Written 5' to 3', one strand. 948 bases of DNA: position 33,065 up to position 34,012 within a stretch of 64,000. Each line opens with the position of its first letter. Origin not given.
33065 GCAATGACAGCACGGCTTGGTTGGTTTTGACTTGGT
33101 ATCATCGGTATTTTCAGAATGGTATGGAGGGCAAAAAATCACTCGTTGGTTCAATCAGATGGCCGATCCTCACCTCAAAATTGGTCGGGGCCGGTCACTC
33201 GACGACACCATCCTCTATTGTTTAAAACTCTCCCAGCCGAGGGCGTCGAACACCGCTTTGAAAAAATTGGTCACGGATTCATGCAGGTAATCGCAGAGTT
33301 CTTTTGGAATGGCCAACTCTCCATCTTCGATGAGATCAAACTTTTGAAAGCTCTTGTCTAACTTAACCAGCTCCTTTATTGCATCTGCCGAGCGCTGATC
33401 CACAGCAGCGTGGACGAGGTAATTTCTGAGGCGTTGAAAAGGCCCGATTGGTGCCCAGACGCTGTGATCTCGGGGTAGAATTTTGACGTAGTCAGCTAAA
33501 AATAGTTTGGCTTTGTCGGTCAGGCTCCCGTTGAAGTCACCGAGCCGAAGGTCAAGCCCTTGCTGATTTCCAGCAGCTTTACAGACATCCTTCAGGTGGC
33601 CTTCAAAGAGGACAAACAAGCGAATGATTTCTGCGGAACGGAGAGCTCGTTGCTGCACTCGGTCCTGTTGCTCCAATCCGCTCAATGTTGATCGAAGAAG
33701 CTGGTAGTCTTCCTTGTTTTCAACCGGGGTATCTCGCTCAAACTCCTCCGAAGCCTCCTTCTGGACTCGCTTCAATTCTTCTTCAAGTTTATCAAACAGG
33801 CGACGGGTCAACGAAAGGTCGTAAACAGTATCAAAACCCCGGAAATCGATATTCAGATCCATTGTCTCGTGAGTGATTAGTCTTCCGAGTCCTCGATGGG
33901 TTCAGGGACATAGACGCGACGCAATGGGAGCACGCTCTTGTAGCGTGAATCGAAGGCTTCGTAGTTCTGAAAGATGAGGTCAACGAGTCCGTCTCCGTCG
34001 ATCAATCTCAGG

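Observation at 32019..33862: Unnamed HEPN-like / small P-loop-like / HEPN-like three-gene cassette at the distal end of the R-M/Mrr operon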

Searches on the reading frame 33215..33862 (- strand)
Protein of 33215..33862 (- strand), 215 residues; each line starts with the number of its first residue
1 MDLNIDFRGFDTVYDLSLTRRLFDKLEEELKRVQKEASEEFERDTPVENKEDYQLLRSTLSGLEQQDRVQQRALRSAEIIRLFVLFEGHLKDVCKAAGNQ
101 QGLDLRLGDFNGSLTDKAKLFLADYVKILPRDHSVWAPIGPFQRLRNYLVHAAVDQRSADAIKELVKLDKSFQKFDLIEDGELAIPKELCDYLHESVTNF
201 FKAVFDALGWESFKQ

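Call 3: search_protein_families(library=pfam, proteins=[window:33215-33862:-], max_evalue=1)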
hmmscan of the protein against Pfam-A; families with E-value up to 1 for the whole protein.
window:33215-33862:- (215 aa): 0 families

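Call 4: search_protein_families(library=padloc, proteins=[window:33215-33862:-], max_evalue=1)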
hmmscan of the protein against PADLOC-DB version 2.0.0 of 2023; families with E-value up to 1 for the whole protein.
window:33215-33862:- (215 aa): 0 families

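Call 5: search_protein_families(library=ncbifam, proteins=[window:33215-33862:-], max_evalue=1)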
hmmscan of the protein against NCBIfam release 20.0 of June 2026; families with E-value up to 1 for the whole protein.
window:33215-33862:- (215 aa): 1 family
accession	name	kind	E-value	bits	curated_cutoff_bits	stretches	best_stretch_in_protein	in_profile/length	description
NF040949.1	minchrom_main_MCM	domain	0.068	11.4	940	1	3-91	36-119/682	minichromosome maintenance protein MCM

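Call 6: find_homologous_proteins(query=window:33215-33862:-)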
Query window:33215-33862:- (215 aa): 7 proteins with E <= 0.001 among 211 candidates.
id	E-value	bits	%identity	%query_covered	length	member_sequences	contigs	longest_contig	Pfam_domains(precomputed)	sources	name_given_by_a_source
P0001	7.0e-137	472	100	100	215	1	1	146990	-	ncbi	-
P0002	1.1e-114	399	83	100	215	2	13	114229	-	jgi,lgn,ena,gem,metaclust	metaclust:\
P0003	4.9e-113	394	82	100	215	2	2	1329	-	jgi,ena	-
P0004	1.2e-111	389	80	100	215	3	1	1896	-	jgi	jgi:hypothetical protein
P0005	1.0e-104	367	77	100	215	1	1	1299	-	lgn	-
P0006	4.6e-100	352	73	100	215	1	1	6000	-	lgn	-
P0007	7.2e-71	256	56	100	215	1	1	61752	-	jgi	jgi:hypothetical protein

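Call 9: find_encoding_contigs(protein=P0002, flank=10000, max_places=6)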
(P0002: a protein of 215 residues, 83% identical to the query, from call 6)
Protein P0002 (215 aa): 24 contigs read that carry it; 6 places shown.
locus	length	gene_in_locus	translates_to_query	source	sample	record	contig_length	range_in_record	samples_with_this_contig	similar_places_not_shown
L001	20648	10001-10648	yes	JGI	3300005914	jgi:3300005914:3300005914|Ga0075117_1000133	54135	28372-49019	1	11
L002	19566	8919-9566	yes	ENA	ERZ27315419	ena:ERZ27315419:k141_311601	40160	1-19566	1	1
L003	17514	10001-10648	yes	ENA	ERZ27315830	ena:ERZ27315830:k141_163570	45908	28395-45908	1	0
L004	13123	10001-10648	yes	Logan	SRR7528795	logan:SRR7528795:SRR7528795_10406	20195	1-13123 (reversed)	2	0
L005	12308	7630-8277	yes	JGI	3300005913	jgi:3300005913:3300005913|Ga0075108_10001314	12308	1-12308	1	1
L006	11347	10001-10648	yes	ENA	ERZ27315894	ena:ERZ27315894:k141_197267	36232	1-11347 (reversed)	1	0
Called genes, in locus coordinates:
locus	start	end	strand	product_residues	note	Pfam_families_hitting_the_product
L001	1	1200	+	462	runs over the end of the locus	PF07394:DUF1501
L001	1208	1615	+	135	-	-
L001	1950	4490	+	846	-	PF04313:HSDR_N (faint), PF13588:HSDR_N_2 (weak), PF00270:DEAD, PF04851:ResIII, PF18766:SWI2_SNF2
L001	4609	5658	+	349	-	PF07751:Abi_2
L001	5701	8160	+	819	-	PF02384:N6_Mtase, PF01170:UPF0020 (weak), PF07669:Eco57I (weak), PF01420:Methylase_S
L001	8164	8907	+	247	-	-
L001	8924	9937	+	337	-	-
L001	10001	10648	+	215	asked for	-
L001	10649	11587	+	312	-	PF22679:T1R_D3-like, PF11867:T1RH-like_C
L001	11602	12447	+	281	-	PF13391:HNH_2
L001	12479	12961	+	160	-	PF10881:DUF2726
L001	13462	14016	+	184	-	PF00578:AhpC-TSA (weak), PF08534:Redoxin (weak), PF00255:GSHPx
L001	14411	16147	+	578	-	PF12708:Pect-lyase_RHGA_epim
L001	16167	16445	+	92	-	PF05015:HigB-like_toxin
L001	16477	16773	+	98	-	PF01381:HTH_3 (weak)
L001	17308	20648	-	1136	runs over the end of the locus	PF08309:LVIVD (faint)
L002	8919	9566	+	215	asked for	-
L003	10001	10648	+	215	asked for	-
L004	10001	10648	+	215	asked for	-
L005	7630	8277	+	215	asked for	-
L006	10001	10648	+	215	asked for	-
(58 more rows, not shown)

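Call 10: find_encoding_contigs(protein=P0007, flank=10000, max_places=4)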
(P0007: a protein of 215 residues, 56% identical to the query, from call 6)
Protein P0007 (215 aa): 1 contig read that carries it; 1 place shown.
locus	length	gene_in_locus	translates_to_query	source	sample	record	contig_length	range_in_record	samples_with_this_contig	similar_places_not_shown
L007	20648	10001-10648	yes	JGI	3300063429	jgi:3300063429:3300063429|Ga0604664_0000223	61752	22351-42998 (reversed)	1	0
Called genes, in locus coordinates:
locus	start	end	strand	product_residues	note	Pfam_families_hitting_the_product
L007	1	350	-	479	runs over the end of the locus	PF01512:Complex1_51K, PF10531:SLBB (weak), PF22461:SLBB_2 (weak), PF10589:NADH_4Fe-4S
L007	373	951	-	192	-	PF01257:2Fe-2S_thioredx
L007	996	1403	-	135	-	PF13366:PDDEXK_3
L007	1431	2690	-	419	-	PF00346:Complex1_49kDa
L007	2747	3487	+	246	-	PF09992:NAGPA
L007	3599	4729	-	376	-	PF01738:DLH (faint), PF00561:Abhydrolase_1, PF02230:Abhydrolase_2 (faint), PF12146:Hydrolase_4, PF12697:Abhydrolase_6, PF00326:Peptidase_S9 (weak)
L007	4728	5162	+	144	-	PF06133:Com_YlbF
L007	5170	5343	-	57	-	-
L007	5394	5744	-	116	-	PF01713:Smr (weak)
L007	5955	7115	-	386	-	PF17785:PUA_3, PF10672:Methyltrans_SAM, PF05175:MTS, PF06325:PrmA (weak), PF01728:FtsJ (weak), PF03602:Cons_hypoth95, PF13649:Methyltransf_25, PF13847:Methyltransf_31, +1 more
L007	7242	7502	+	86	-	-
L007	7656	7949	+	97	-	-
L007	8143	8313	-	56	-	-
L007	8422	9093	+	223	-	PF13588:HSDR_N_2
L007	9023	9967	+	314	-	-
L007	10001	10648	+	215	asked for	-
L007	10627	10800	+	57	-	-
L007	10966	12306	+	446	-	PF01546:Peptidase_M20, PF07687:M20_dimer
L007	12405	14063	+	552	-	PF00749:tRNA-synt_1c, PF03950:tRNA-synt_1c_C, PF20974:tRNA-synt_1c_C2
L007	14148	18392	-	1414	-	PF11790:Glyco_hydro_cc, PF13385:Laminin_G_3, PF02210:Laminin_G_2 (faint), PF06439:3keto-disac_hyd (faint), PF13385:Laminin_G_3, PF05345:He_PIG, PF17963:Big_9 (weak), PF13385:Laminin_G_3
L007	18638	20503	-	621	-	PF11790:Glyco_hydro_cc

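Call 14: search_protein_families(library=phrogs, proteins=[window:33215-33862:-], max_evalue=1)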
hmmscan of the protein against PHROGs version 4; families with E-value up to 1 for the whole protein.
window:33215-33862:- (215 aa): 3 families
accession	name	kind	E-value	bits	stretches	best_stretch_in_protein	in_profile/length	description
phrog_5467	-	unknown function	0.055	13.4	1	24-94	219-291/552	-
phrog_31864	-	unknown function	0.19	11.8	1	141-175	223-259/316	-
phrog_14672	-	unknown function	0.21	12.6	1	23-65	8-47/56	-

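Call 15: search_solved_structures(query=A1, max_evalue=10, show_alignments=2)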
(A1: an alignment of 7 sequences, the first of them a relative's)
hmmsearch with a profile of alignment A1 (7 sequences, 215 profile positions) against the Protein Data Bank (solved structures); distinct sequences matched with E-value up to 10: 2.
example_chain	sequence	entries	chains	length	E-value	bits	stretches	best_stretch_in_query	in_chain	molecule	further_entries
7unj_A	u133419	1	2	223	0.75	12.5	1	25-57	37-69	SP1-ZnPPaM designed chlorophyll dimer protein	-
6n4n_C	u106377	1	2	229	1.4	11.7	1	25-82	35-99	Rosetta-designed danoprevir/NS3a complex reader 2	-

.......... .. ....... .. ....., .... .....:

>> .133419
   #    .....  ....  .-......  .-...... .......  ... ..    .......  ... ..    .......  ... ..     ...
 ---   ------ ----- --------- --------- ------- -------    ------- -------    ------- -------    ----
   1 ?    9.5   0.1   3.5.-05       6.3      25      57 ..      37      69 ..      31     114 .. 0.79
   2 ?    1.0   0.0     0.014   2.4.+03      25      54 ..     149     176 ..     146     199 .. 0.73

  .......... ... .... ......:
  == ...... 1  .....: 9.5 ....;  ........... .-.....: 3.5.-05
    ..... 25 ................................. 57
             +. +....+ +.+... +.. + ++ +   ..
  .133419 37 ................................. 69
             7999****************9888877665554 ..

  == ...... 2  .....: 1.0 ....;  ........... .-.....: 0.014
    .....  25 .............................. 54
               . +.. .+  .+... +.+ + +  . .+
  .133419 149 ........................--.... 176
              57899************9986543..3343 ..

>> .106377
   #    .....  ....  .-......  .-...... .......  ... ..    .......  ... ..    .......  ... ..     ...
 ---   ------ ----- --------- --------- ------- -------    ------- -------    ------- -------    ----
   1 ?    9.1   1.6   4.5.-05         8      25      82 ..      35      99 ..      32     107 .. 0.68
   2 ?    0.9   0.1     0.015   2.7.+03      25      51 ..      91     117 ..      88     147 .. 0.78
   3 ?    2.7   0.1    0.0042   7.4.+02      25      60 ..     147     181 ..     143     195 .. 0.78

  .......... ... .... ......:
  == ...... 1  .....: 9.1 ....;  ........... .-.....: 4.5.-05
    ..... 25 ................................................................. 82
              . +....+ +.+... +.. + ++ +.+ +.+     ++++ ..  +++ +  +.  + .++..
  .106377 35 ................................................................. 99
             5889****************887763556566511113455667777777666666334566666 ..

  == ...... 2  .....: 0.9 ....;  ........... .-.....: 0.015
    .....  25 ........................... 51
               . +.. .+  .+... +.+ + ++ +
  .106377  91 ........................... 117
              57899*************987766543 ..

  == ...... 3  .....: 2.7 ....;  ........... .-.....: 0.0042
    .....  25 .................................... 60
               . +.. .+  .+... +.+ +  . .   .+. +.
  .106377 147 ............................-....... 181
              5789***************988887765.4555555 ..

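Call 20: find_encoding_contigs(protein=P0006, flank=6000)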
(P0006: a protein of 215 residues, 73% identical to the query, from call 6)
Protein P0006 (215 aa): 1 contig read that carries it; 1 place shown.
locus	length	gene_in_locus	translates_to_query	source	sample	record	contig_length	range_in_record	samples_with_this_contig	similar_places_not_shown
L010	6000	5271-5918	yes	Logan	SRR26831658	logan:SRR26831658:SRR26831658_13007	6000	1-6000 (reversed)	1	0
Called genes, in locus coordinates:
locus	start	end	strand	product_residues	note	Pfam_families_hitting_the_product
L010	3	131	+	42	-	?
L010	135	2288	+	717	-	PF13588:HSDR_N_2, PF02384:N6_Mtase, PF01170:UPF0020 (weak), PF20473:MmeI_Mtase (weak), PF07669:Eco57I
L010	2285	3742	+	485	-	PF01420:Methylase_S (faint)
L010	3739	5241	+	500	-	-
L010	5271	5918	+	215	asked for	-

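Call 21: find_encoding_contigs(protein=P0004, flank=3000)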
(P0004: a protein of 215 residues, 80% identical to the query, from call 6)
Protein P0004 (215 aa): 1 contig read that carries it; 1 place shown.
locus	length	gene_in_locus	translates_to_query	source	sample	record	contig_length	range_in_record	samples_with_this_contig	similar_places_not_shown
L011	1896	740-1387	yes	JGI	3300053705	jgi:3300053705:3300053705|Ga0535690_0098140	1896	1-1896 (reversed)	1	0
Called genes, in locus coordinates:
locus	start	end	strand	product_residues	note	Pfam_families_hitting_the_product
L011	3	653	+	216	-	?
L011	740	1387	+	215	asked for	-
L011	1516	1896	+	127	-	?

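Call 25: predict_structure(alignment_id=A1)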
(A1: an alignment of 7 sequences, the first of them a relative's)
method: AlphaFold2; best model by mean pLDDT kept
length: 215 residues; sequences in the alignment: 7
mean_pLDDT: 47.2   pTM: 0.35
mean pLDDT of the five models: 47.2, 38.1, 37.2, 36.6, 36.6
residues with pLDDT >= 90: 0; 70-90: 1; 50-70: 63; < 50: 151
segments of 3 or more residues with pLDDT < 50: 1-27, 36-38, 40-42, 44-103, 105-120, 122-129, 133-139, 149-155, 207-215
pLDDT, mean of each block of 10 residues (from residue 1): 26 35 46 48 47 40 40 40 43 45 44 47 46 48 49 52 66 66 62 58 49 35
secondary structure, 60 per line:
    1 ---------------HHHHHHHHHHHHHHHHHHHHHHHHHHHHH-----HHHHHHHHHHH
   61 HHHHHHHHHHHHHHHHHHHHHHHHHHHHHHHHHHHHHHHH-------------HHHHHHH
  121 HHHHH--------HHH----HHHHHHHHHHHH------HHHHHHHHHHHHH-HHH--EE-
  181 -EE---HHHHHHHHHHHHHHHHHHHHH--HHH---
elements in order: H16-44 H50-100 H114-125 H141-152 H159-171 H187-207
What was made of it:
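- Tried and rejected: AlphaFold of A with only 7 close homologues gave pLDDT 47 and was discarded (call 25).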

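Call 34: search_protein_families(library=pfam, proteins=[L001:8164-8907:+, L001:8924-9937:+, L007:9023-9967:+, L010:3739-5241:+, L011:3-653:+, L007:8422-9093:+], max_evalue=0.1)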
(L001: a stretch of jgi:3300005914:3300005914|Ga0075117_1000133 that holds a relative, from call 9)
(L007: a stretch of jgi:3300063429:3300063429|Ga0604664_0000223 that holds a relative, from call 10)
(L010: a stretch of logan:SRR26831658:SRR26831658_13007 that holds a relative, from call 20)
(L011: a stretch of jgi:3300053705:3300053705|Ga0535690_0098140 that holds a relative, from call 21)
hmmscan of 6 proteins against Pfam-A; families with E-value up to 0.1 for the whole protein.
L001:8164-8907:+ (247 aa): 1 family
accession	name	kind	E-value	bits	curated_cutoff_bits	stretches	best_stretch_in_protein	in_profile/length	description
PF18735.6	HEPN_RiboL-PSP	-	0.025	14.9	28.4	1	29-159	48-186/191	RiboL-PSP-HEPN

L001:8924-9937:+ (337 aa): 0 families

L007:9023-9967:+ (314 aa): 0 families

L010:3739-5241:+ (500 aa): 0 families

L011:3-653:+ (216 aa): 0 families

L007:8422-9093:+ (223 aa): 3 families
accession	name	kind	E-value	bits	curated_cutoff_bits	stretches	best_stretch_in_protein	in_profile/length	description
PF13588.12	HSDR_N_2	-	2.1e-14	53.9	25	1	36-150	1-110/110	Type I restriction enzyme R protein N terminus (HSDR_N)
PF04313.20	HSDR_N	-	0.00051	20.4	25.1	1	59-114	115-176/198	Type I restriction enzyme R protein N terminus (HSDR_N)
PF20247.3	DUF6602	-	0.042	14.2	27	1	43-86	22-63/104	Domain of unknown function (DUF6602)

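Call 35: search_protein_families(library=padloc, proteins=[L001:8164-8907:+, L001:8924-9937:+, L007:9023-9967:+, L010:3739-5241:+, L011:3-653:+, L007:8422-9093:+], max_evalue=0.1)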
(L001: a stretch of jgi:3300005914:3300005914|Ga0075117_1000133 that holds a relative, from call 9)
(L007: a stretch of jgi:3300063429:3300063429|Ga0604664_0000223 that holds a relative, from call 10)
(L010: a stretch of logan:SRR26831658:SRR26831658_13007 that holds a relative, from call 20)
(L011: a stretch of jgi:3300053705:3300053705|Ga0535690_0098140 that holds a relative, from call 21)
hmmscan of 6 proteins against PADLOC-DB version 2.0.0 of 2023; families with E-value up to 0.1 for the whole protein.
L001:8164-8907:+ (247 aa): 0 families

L001:8924-9937:+ (337 aa): 0 families

L007:9023-9967:+ (314 aa): 0 families

L010:3739-5241:+ (500 aa): 0 families

L011:3-653:+ (216 aa): 3 families
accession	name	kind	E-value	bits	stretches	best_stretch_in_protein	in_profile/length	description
PDLC04826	PDC-S02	-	0.0079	13.8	1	77-135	76-134/222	-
PDLC04827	PDC-S02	-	0.016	12.8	1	76-148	76-145/234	-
PDLC04800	PDC-S02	-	0.028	12.8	1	77-99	76-98/129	-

L007:8422-9093:+ (223 aa): 2 families
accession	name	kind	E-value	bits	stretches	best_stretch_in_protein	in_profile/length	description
PDLC03030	MTase_I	-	8.4e-38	128.2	1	2-174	15-186/670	Type I methyltransferase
PDLC03034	MTase_I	-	1.2e-10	38.3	1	16-152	35-167/672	Type I methyltransferase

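Call 44: search_protein_families(library=pfam, alignment_id=A3, max_evalue=0.01)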
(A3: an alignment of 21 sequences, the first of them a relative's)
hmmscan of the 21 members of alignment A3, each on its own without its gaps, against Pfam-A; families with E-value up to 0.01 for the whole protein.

A. member 1, P0001 (215 aa): 0 families

B. families by the number of members that match (of 21 scanned): 2 families
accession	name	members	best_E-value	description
PF18730.6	HEPN_Cthe2314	1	0.0016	Cthe_2314-like HEPN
PF08454.17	RIH_assoc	1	0.0095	RyR and IP3R Homology associated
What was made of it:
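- On HEPN superfamily (gene A): One of 21 members hits HEPN_Cthe2314 at E 1.6e-3 (call 44).
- One of 21 family members hits HEPN_Cthe2314 at E 1.6e-3 (call 44).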

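Call 49: search_solved_structures(query=A3, max_evalue=10, show_alignments=2)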
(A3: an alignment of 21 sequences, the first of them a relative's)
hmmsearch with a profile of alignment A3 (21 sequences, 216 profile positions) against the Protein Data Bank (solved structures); distinct sequences matched with E-value up to 10: 6.
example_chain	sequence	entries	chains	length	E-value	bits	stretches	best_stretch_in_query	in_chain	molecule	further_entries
7kjr_C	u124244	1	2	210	2.6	11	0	12-71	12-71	Apolipoprotein A-I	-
8eqs_C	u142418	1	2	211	2.6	10.9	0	12-71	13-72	Apolipoprotein A-I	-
1av1_A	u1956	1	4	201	6.3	9.7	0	13-83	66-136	APOLIPOPROTEIN A-I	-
4v6m_A0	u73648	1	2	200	6.3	9.7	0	13-83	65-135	Apolipoprotein A-I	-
6pts_A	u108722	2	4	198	6.4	9.7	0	12-83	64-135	Apolipoprotein A-I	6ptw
2msc_A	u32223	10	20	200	7.1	9.5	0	12-83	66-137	Apolipoprotein A-I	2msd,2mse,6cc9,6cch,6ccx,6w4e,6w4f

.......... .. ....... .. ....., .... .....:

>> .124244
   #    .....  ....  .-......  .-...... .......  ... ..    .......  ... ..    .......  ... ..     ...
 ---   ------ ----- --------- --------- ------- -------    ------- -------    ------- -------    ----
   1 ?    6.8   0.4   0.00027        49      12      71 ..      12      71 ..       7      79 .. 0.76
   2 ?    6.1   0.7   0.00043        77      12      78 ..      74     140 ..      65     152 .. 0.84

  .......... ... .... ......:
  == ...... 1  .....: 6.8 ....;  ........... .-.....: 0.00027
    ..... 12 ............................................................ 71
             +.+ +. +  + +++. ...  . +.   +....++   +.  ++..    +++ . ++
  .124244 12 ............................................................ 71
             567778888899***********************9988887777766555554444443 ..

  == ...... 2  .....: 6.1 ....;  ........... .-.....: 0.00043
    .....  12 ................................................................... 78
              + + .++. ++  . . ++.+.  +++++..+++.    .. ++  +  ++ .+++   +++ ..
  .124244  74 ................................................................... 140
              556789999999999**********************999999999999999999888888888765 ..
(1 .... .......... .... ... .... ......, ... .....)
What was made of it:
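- On HEPN superfamily (gene A): The PDB profile search gives nothing (call 49).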

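Call 65: predict_structure(alignment_id=A3)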
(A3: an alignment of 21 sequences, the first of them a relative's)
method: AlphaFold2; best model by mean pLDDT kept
length: 215 residues; sequences in the alignment: 21
mean_pLDDT: 90.3   pTM: 0.86
mean pLDDT of the five models: 90.3, 89.7, 89.4, 89.2, 89.0
residues with pLDDT >= 90: 163; 70-90: 40; 50-70: 7; < 50: 5
segments of 3 or more residues with pLDDT < 50: 1-5
pLDDT, mean of each block of 10 residues (from residue 1): 59 93 97 95 93 93 93 96 96 92 89 93 94 94 93 73 89 89 92 97 92 71
secondary structure, 60 per line:
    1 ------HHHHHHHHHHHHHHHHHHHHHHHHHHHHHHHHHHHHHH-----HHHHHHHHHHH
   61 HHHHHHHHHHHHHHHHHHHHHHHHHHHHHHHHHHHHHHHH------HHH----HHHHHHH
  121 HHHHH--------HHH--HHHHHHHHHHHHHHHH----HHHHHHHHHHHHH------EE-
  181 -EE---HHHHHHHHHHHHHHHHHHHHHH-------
elements in order: H7-44 H50-100 H114-125 H139-154 H159-171 H187-208
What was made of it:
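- On HEPN superfamily (gene A): E87 lies in helix 50-100 of the model (call 65). The AlphaFold model (pLDDT 90.3) is all-alpha with the expected order of elements (call 65).
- the AlphaFold model of A (pLDDT 90.3) is all-alpha, with E87 in the long second helix, an insert, then the motif in the C-terminal half of helix 139-154 (call 65). Its first 100 residues form a long helical hairpin (call 65).
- Tried and rejected: The rerun with 21 diverse sequences gave pLDDT 90 (call 65).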

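Call 67: fold_search(model_id=the predicted structure, library=pdb)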
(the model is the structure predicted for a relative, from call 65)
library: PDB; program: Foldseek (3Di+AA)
matches with E <= 10: 133; with E <= 0.001: 0
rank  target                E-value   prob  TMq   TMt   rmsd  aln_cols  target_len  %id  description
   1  6nuq                  7.1e-01  0.51  0.32  0.16  11.9       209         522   15  Stat3 Core in complex with compound SI109 (released 2019-12-04)
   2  6njs                  7.1e-01  0.51  0.31  0.16  11.9       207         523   14  Stat3 Core in complex with compound SD36 (released 2019-12-04)
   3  4j6s_A                9.0e-01  0.07  0.14  0.13  17.3       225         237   12  14-3-3gamma complexed with the N-terminal sequence of tyrosine hydroxylase (residues 1-43) (released 2013-10-02)
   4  4j6s_B                1.0e+00  0.10  0.18  0.16  17.6       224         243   11  14-3-3gamma complexed with the N-terminal sequence of tyrosine hydroxylase (residues 1-43) (released 2013-10-02)
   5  6byj_E                1.2e+00  0.06  0.13  0.13  18.6       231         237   11  Structure of human 14-3-3 gamma bound to O-GlcNAc peptide (released 2018-05-09)
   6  4j6s_C                1.3e+00  0.06  0.14  0.13  16.9       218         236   11  14-3-3gamma complexed with the N-terminal sequence of tyrosine hydroxylase (residues 1-43) (released 2013-10-02)
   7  8qtf_D                1.3e+00  0.06  0.15  0.13  22.8       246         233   13  Crystal structure of a C-terminally truncated version of Arabidopsis thaliana 14-3-3 omega in complex with a phosphope (released 2023-11-22)
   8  4j6s_D                1.4e+00  0.05  0.14  0.13  17.9       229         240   12  14-3-3gamma complexed with the N-terminal sequence of tyrosine hydroxylase (residues 1-43) (released 2013-10-02)
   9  1y1u_A                1.4e+00  0.28  0.30  0.16  12.2       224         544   10  Structure of unphosphorylated STAT5a (released 2005-10-04)
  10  8eox_A                1.4e+00  0.07  0.14  0.16  19.0       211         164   11  Precisely patterned nanofibers made from extendable protein multiplexes (released 2023-08-16)
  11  6z0c_A                1.6e+00  0.35  0.31  0.33  16.9       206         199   13  Structure of in silico modelled artificial Maquette-3 protein (released 2021-03-17)
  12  4wyv_B                1.7e+00  0.10  0.22  0.22  20.5       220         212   13  Crystal Structure of Human Translin in Open Conformation (released 2014-11-26)
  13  4tql_A                1.8e+00  0.11  0.21  0.20  26.1       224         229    9  Computationally designed three helix bundle (released 2014-10-15)
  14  6byj_B                1.9e+00  0.08  0.18  0.17  18.1       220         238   11  Structure of human 14-3-3 gamma bound to O-GlcNAc peptide (released 2018-05-09)
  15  6ejl_B                1.9e+00  0.07  0.19  0.18  21.3       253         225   11  Structure of 14-3-3 zeta in complex with ASK1 14-3-3 binding motif (released 2017-11-08)
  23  2hsb                  2.2e+00  0.47  0.34  0.52   8.8       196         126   11  Crystal structure of a hepn domain containing protein (af_0298) from archaeoglobus fulgidus at 1.95 A resolution (released 2006-08-15)
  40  9oij_A                3.7e+00  0.20  0.34  0.37   9.1       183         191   15  Structure of S. Typhimurium 14028 Gifsy-1 prophage HepS (released 2026-01-28)
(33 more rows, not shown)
